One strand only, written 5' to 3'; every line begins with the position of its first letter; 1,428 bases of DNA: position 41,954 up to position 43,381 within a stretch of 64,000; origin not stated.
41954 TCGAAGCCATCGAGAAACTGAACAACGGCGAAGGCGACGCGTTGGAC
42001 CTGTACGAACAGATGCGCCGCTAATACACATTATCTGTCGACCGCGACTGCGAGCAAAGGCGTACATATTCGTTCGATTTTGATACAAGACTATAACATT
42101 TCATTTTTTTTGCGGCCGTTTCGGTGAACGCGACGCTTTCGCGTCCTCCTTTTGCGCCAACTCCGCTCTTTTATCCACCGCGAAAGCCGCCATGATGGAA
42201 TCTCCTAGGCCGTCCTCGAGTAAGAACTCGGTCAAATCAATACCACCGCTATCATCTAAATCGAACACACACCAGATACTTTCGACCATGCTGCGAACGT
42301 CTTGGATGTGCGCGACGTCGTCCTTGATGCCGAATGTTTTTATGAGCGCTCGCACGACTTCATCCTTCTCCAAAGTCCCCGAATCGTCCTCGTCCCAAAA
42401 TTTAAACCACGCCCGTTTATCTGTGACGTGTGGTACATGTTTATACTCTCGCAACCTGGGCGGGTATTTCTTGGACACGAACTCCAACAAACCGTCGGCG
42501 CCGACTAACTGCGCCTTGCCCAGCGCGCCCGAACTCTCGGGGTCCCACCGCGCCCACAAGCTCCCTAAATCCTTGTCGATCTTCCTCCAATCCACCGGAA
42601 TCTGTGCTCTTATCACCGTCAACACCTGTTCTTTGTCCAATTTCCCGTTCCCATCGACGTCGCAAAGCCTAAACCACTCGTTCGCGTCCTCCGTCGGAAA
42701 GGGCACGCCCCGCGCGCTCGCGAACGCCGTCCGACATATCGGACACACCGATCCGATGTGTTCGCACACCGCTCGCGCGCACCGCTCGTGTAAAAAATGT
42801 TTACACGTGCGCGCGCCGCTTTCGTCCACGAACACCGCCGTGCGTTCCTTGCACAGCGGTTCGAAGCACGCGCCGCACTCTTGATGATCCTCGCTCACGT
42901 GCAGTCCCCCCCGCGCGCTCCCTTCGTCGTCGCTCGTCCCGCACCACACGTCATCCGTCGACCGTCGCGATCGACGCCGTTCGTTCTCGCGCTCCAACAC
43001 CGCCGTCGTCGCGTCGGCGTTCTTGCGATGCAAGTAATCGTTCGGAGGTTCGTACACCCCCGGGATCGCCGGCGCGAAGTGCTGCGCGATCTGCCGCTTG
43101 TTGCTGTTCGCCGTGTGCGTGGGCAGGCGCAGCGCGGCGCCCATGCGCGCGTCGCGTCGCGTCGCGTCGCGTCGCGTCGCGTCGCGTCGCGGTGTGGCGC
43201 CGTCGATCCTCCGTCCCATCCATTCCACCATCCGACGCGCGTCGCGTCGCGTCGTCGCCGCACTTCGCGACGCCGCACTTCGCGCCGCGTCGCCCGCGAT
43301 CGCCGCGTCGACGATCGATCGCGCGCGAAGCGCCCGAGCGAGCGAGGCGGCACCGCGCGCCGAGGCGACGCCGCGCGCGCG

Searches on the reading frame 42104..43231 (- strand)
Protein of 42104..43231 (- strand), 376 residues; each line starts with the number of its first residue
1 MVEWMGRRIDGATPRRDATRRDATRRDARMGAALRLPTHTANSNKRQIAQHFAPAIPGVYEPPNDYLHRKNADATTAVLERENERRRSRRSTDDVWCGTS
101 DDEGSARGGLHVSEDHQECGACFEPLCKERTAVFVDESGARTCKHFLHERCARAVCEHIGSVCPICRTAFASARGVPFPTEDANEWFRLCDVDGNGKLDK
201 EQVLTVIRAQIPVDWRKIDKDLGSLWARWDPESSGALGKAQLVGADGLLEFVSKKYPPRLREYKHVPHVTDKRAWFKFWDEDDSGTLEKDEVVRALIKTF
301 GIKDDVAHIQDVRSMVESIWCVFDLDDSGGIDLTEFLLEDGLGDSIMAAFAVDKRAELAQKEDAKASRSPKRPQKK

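Call 13: find_encoding_contigs(protein=window:42104-43231:-, flank=3000, max_places=3)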
Protein window:42104-43231:- (376 aa): 3 contigs read that carry it; 3 places shown.
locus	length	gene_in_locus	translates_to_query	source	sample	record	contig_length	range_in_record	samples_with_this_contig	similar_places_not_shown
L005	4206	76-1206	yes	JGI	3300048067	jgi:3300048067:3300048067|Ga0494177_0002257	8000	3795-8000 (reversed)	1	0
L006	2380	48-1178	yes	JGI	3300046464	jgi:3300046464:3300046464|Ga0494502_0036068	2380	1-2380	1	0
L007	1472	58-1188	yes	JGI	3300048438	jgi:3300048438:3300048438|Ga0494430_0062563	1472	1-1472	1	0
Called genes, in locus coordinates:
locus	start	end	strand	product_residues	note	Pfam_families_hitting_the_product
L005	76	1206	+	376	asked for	PF00036:EF-hand_1 (faint), PF13202:EF-hand_5 (faint), PF13405:EF-hand_6 (faint), PF13499:EF-hand_7 (weak)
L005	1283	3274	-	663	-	-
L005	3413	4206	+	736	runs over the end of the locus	PF01902:Diphthami_syn_2_N, PF28410:Diphthami_syn_2_C, PF01042:Ribonuc_L-PSP (weak)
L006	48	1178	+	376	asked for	PF00036:EF-hand_1 (faint), PF13202:EF-hand_5 (faint), PF13405:EF-hand_6 (faint), PF13499:EF-hand_7 (weak)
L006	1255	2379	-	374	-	?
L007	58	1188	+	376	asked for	PF00036:EF-hand_1 (faint), PF13202:EF-hand_5 (faint), PF13405:EF-hand_6 (faint), PF13499:EF-hand_7 (weak)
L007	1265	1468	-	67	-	-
